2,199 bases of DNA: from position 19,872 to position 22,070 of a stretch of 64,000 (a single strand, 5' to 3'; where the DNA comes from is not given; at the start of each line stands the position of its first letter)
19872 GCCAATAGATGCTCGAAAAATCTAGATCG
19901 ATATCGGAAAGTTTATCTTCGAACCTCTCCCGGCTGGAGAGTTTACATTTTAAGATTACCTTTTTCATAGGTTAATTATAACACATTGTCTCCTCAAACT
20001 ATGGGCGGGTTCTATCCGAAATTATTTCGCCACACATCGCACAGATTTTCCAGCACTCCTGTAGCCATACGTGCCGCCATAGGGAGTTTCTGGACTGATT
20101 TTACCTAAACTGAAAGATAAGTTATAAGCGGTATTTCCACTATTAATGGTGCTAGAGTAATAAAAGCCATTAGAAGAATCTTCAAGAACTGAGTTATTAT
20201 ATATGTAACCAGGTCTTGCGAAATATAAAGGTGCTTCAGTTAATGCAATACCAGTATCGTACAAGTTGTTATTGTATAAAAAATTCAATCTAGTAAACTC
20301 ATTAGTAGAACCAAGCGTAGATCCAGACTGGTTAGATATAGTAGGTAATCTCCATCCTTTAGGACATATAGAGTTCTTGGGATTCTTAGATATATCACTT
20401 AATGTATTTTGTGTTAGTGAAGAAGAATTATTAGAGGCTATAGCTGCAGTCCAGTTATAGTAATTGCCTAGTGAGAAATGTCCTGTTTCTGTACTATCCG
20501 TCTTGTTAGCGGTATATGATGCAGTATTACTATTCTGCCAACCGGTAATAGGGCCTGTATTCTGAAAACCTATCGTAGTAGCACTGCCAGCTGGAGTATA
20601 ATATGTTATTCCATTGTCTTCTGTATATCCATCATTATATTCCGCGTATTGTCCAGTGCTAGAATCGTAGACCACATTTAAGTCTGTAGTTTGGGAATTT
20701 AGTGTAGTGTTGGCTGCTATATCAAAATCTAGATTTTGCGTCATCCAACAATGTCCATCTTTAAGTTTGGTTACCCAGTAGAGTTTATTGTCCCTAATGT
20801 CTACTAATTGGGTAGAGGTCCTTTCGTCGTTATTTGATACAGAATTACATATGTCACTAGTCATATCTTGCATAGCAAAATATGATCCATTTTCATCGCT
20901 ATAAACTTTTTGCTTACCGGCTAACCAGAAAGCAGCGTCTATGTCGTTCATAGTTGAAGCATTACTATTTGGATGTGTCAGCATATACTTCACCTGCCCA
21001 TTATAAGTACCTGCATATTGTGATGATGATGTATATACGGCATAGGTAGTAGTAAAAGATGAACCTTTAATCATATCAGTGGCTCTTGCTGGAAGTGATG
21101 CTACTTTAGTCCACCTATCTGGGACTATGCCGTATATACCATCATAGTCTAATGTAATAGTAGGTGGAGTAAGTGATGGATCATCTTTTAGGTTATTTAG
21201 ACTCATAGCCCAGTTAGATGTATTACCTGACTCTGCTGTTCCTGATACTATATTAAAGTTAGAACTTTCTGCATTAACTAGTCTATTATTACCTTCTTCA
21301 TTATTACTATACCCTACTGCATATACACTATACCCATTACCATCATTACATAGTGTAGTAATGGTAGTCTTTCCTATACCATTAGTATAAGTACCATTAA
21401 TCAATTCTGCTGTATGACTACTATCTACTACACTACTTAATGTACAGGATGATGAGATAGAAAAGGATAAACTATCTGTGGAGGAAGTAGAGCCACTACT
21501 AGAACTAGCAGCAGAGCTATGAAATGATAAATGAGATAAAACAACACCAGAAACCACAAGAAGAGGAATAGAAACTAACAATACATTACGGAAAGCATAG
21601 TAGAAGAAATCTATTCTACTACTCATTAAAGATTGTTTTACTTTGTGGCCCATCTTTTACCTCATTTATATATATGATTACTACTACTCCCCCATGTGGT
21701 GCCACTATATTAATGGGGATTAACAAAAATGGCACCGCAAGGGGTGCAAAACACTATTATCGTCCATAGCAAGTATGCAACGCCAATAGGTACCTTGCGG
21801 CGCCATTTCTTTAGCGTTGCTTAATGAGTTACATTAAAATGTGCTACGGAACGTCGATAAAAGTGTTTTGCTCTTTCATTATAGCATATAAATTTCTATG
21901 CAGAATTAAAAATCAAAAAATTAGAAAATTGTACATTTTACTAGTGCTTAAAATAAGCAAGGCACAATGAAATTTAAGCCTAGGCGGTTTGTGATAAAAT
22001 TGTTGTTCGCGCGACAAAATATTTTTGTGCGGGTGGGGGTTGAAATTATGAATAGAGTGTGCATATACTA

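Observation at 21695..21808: Three-box A/B/C switch in the leaders: two mutually exclusive folds, or cross-talk between paralogous loci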

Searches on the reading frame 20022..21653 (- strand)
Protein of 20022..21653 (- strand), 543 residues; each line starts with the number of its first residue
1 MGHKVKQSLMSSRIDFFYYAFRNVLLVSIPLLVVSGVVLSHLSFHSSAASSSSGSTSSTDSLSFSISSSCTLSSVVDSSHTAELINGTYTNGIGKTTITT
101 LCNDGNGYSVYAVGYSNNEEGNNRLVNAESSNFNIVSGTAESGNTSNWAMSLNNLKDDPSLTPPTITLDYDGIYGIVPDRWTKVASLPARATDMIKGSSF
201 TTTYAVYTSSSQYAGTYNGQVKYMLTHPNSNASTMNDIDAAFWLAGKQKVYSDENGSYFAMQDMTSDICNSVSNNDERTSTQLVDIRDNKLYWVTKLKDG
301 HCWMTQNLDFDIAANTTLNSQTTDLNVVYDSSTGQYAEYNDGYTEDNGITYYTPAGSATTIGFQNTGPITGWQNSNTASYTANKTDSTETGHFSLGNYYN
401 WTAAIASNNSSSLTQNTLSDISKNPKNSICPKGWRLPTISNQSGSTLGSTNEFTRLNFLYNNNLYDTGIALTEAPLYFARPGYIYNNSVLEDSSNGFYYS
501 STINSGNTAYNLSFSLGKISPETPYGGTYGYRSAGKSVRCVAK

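Call 26: search_protein_families(library=pfam, proteins=[window:20022-21653:-], max_evalue=0.01)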
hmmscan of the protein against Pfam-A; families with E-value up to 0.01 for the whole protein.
window:20022-21653:- (543 aa): 2 families
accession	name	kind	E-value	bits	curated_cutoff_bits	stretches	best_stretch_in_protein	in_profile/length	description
PF09603.15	Fib_succ_major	-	0.002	18.9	33.9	1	300-441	5-77/187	Fibrobacter succinogenes major domain (Fib_succ_major)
PF10633.15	NPCBM_assoc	-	0.003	18.2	24.4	0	177-218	30-70/78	NPCBM-associated, NEW3 domain of alpha-galactosidase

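Call 27: search_protein_families(library=ncbifam, proteins=[window:20022-21653:-], max_evalue=0.01)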
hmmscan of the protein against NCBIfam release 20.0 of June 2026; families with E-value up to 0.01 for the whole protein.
window:20022-21653:- (543 aa): 1 family
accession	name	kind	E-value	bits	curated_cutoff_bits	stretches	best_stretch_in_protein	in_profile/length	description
TIGR02145.1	Fib_succ_major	domain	3e-11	44.3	41.65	2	394-542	45-175/176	FISUMP domain-containing protein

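Call 46: find_homologous_proteins(query=window:20022-21653:-, max_evalue=0.00001)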
Query window:20022-21653:- (543 aa): 1887 proteins with E <= 0.00001 among 8000 candidates; the best 120 are listed.
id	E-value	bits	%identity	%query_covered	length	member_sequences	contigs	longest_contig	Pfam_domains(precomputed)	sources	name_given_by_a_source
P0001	0.0e+0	1199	100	100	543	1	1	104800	-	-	-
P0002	6.4e-266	901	78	100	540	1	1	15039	-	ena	-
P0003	5.1e-215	733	68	100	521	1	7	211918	-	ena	-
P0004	4.1e-214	730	66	100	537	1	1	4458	PF09603.16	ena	-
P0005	2.5e-213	728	66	100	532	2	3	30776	-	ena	-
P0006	1.2e-201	689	63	100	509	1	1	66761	-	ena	-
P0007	2.2e-201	688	64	100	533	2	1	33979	PF09603.16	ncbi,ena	-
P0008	3.3e-200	684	63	100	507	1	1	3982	-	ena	-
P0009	2.4e-199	682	62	100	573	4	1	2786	-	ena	-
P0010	8.5e-197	673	62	100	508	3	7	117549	PF09603.16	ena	-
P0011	3.4e-195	668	62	99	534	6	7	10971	PF09603.16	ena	-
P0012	5.7e-195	667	61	100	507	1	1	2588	-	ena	-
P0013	2.6e-194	665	62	100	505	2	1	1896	-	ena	-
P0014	1.1e-193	663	62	100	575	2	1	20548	PF09603.16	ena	-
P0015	1.5e-193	662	62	100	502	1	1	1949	-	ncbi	-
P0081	2.0e-170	586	57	97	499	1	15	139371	PF09603.16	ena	-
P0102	4.8e-166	572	53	100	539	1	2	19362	PF09603.16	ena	-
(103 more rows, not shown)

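Call 47: find_encoding_contigs(protein=P0081, flank=10000, max_places=10)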
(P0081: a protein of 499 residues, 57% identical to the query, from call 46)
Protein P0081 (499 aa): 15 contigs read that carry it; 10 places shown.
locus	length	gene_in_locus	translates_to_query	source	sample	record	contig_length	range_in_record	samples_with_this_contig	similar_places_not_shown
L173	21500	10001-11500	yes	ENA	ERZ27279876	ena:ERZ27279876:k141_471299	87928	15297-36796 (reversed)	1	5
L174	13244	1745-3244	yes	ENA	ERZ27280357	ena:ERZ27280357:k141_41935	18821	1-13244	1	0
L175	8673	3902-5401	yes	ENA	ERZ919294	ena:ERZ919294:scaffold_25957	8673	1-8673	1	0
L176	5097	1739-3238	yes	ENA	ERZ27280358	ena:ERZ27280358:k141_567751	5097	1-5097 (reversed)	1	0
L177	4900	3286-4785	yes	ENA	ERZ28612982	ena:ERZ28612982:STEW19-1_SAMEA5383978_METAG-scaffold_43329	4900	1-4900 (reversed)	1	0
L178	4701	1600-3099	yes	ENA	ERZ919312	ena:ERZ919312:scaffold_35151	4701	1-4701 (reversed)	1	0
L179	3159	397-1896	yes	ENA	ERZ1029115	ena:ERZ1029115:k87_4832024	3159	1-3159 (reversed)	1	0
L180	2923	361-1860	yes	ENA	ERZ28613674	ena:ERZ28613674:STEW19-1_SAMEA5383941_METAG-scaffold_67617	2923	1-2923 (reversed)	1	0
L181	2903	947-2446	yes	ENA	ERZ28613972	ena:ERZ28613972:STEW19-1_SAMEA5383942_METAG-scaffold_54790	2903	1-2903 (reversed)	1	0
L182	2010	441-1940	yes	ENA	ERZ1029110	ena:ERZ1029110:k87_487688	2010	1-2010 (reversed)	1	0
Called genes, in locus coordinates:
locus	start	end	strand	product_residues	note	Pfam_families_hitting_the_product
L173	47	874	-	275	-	PF00483:NTP_transferase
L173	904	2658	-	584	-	PF01676:Metalloenzyme, PF06415:iPGM_N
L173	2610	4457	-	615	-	PF03606:DcuC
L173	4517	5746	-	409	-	PF02274:ADI, PF19420:DDAH_eukar (faint)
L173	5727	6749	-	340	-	PF02729:OTCace_N, PF00185:OTCace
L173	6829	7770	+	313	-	PF00696:AA_kinase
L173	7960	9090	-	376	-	PF00342:PGI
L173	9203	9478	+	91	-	-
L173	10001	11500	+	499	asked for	PF09603:Fib_succ_major (weak)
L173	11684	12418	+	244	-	PF06541:ABC_trans_CmpB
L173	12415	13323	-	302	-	-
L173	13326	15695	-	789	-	PF17900:Peptidase_M1_N, PF01433:Peptidase_M1, PF11838:ERAP1_C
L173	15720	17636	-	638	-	PF06480:FtsH_ext (faint), PF06068:TIP49 (weak), PF00004:AAA, PF17862:AAA_lid_3, PF01434:Peptidase_M41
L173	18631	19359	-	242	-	PF08308:PEGA (weak)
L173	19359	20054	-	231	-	-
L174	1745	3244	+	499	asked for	PF09603:Fib_succ_major (weak)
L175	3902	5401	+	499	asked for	PF09603:Fib_succ_major (weak)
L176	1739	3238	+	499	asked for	PF09603:Fib_succ_major (weak)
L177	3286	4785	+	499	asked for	PF09603:Fib_succ_major (weak)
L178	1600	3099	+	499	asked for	PF09603:Fib_succ_major (weak)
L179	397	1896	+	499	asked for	PF09603:Fib_succ_major (weak)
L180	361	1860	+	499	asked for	PF09603:Fib_succ_major (weak)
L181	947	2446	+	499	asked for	PF09603:Fib_succ_major (weak)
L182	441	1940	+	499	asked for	PF09603:Fib_succ_major (weak)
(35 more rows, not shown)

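Call 48: find_encoding_contigs(protein=P0102, flank=10000, max_places=10)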
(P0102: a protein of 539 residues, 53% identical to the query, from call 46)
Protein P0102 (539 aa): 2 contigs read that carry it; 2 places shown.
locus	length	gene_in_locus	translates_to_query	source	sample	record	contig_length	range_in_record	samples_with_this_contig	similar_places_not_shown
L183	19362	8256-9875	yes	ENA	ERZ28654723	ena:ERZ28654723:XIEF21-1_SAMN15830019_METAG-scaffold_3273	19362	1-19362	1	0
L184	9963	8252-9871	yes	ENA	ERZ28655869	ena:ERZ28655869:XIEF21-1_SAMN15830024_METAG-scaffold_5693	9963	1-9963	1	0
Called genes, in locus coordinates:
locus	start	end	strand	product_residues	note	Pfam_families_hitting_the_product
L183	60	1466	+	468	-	PF09603:Fib_succ_major (weak)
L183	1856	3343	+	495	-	PF13328:HD_4, PF01966:HD, PF04607:RelA_SpoT, PF02824:TGS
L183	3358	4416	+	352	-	-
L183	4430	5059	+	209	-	PF13023:HD_3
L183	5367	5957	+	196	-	PF03729:DUF308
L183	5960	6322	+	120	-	-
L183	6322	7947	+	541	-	-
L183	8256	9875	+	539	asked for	PF09603:Fib_succ_major (faint)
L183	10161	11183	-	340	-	-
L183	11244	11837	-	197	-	PF01226:Form_Nir_trans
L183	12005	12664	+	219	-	-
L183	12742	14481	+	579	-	PF07973:tRNA_SAD, PF00587:tRNA-synt_2b, PF03129:HGTP_anticodon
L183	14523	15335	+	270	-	PF01745:IPT (weak), PF01715:IPPT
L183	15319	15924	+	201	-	-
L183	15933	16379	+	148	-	-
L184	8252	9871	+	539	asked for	PF09603:Fib_succ_major (faint)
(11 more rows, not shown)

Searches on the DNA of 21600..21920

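Call 20: search_rna_families(source=window, start=21600, end=21920, threshold=evalue, max_evalue=10, show_alignments=3)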
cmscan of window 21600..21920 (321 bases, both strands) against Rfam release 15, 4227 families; matches with E-value up to 10: 4.
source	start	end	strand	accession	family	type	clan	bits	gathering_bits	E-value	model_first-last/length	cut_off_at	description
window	21865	21917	-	RF03463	mir-3036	Gene; miRNA;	-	17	70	2.8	1-58/58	no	mir-3036 microRNA precursor family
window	21658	21756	+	RF00401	SNORA20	Gene; snRNA; snoRNA; HACA-box;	CL00030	16.7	60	3.2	1-128/128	no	Small nucleolar RNA SNORA20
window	21600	21712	+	RF02349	psRNA2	Gene; sRNA;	-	12.9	65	0.59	91-201/201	5'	Proteobacterial sRNA psRNA2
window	21741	21876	+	RF04195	MIR6217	Gene; miRNA;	-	12.6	110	1.9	1-228/228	no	MIR6217 microRNA precursor family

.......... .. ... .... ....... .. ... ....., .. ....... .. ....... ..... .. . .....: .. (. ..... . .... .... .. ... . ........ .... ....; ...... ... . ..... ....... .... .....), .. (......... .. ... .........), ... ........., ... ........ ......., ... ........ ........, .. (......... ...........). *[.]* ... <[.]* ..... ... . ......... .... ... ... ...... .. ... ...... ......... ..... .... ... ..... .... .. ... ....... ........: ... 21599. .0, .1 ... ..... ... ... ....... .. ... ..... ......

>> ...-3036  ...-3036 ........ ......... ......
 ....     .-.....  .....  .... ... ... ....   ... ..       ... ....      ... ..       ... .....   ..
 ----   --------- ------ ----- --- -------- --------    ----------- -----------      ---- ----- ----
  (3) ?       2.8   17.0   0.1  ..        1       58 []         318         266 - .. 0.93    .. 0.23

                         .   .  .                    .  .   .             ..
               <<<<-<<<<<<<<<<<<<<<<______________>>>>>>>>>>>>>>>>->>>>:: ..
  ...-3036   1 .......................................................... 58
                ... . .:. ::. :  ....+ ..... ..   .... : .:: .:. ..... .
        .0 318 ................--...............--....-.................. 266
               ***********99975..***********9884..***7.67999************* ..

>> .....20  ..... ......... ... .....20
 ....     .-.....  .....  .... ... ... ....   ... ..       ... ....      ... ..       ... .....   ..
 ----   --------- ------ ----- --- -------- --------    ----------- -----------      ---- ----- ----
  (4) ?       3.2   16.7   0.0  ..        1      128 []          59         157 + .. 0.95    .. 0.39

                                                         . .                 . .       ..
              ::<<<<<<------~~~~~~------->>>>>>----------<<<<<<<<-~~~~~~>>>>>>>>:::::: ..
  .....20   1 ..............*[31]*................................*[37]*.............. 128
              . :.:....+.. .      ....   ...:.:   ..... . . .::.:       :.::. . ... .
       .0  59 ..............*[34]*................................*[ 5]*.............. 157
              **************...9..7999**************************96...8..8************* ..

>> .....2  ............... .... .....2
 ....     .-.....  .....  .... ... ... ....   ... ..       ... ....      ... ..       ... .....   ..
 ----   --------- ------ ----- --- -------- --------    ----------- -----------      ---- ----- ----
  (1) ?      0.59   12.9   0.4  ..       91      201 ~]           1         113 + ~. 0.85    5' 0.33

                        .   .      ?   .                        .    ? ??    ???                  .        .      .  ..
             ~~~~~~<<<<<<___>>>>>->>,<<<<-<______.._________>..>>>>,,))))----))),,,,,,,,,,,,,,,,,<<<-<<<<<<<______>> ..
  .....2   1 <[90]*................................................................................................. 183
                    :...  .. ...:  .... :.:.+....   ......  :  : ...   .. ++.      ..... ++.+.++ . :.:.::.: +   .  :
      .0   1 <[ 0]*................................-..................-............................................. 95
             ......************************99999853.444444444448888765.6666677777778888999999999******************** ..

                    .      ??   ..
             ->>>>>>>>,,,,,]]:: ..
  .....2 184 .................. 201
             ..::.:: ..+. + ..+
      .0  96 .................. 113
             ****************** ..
